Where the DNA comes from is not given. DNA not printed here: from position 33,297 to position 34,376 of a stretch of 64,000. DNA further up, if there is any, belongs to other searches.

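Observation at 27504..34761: AbfD-like 4-hydroxybutyryl-CoA dehydratase cluster with two DUF169 proteins, a C_GCAxxG_C_C protein, acyl-CoA ligase and MFS transporter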

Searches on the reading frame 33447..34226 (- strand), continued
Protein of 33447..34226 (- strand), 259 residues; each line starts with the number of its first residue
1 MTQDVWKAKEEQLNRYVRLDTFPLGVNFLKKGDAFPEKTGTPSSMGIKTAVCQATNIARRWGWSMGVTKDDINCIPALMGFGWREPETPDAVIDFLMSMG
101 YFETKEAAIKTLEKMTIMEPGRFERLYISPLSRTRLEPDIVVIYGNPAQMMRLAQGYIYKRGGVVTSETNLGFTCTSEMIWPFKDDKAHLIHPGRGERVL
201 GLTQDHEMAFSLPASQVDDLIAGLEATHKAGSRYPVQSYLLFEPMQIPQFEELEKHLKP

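Call 71: search_protein_families(library=pfam, proteins=[P0278, P0280, P0307, P0309, P0419, P0377, P0417], max_evalue=0.001)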
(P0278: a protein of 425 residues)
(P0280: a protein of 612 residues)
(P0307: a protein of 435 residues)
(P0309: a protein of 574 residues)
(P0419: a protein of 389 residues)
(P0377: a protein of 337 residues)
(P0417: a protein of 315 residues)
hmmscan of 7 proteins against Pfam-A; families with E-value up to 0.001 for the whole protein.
P0278 (425 aa): 1 family
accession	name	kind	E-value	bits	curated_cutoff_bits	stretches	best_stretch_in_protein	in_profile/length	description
PF02596.20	DUF169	-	1.7e-58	198.4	27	1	72-282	2-209/209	Uncharacterised ArCR, COG2043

P0280 (612 aa): 2 families
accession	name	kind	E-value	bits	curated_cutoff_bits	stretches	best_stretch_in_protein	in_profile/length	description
PF01208.23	URO-D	-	9.5e-59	199.6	23.9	1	265-600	1-345/346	Uroporphyrinogen decarboxylase (URO-D)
PF02596.20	DUF169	-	3.9e-53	180.8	27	1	11-221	2-209/209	Uncharacterised ArCR, COG2043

P0307 (435 aa): 2 families
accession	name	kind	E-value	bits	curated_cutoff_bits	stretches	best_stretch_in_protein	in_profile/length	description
PF02596.20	DUF169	-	2.3e-41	142.4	27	1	11-229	2-209/209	Uncharacterised ArCR, COG2043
PF09719.15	C_GCAxxG_C_C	-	2.4e-21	76.4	27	1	294-423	1-117/118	Putative redox-active protein (C_GCAxxG_C_C)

P0309 (574 aa): 3 families
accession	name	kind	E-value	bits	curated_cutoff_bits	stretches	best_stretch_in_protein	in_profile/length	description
PF02596.20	DUF169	-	1.3e-49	169.3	27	1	175-385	2-208/209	Uncharacterised ArCR, COG2043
PF01575.25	MaoC_dehydratas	-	6e-06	26.3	27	1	472-544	34-107/123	MaoC like domain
PF13452.11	FAS1_DH_region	-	0.00059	20.4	22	0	36-151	3-130/132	FAS1-like, dehydratase domain region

P0419 (389 aa): 2 families
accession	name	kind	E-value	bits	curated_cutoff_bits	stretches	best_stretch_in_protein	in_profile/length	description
PF02596.20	DUF169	-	1.6e-48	165.8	27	1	16-222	2-207/209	Uncharacterised ArCR, COG2043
PF01121.26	CoaE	-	2.4e-32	112.5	27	1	272-373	2-103/180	Dephospho-CoA kinase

P0377 (337 aa): 2 families
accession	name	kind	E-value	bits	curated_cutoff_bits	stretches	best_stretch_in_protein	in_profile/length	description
PF02596.20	DUF169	-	1.2e-35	123.8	27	1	7-137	78-209/209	Uncharacterised ArCR, COG2043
PF01208.23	URO-D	-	2.5e-20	73.2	23.9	1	218-336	142-267/346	Uroporphyrinogen decarboxylase (URO-D)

P0417 (315 aa): 1 family
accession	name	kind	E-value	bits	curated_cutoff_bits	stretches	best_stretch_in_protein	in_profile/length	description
PF02596.20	DUF169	-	1.4e-41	143.1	27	1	62-270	2-208/209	Uncharacterised ArCR, COG2043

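Call 102: search_protein_families(library=pfam, proteins=[L150:1784-2152:+, L154:3265-3987:+, L006:1980-2834:-], max_evalue=0.01)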
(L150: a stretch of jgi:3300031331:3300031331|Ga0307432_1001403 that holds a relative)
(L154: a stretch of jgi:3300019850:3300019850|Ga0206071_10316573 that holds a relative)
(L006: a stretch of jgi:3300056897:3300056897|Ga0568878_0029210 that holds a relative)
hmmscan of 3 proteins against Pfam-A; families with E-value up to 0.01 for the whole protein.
L150:1784-2152:+ (122 aa): 1 family
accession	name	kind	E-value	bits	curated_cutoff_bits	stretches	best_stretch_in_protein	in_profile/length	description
PF01997.21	Translin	-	0.0008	19.9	25.9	1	25-96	116-187/205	Translin family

L154:3265-3987:+ (241 aa): 1 family
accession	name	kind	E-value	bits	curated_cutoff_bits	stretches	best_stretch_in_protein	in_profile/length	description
PF01063.24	Aminotran_4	-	4.6e-40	138.3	28.5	1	35-238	2-195/223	Amino-transferase class IV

L006:1980-2834:- (284 aa): 0 families
